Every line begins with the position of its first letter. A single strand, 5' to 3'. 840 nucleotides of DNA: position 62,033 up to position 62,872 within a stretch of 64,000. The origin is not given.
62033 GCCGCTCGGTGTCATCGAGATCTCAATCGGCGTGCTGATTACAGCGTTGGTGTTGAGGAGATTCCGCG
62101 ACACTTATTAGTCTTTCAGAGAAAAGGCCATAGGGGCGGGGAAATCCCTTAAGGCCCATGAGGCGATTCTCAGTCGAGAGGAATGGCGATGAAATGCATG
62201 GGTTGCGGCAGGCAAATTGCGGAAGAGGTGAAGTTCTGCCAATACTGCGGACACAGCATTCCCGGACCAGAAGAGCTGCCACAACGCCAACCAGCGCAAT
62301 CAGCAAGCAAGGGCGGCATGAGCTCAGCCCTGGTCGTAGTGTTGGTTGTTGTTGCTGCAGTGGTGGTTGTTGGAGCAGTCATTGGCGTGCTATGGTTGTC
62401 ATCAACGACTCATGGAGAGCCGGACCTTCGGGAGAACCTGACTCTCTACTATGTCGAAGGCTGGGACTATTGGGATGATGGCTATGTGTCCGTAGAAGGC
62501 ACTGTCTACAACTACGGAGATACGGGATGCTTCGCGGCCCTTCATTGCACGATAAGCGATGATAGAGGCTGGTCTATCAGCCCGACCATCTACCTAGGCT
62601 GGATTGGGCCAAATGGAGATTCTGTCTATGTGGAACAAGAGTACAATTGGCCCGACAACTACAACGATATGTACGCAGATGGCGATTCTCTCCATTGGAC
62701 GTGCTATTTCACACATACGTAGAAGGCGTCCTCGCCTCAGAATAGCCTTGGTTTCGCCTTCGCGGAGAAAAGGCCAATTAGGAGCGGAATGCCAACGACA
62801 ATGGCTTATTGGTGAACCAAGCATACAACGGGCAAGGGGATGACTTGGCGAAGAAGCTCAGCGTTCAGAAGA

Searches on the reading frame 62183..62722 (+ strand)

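Call 43: search_protein_families(library=pfam, proteins=[window:62183-62722:+], max_evalue=0.00001)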
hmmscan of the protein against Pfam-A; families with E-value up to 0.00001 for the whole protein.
window:62183-62722:+ (179 aa): 1 family
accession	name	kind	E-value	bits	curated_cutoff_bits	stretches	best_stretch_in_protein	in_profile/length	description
PF13240.11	Zn_Ribbon_1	-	9.4e-06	25.7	25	0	4-25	1-22/23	zinc-ribbon domain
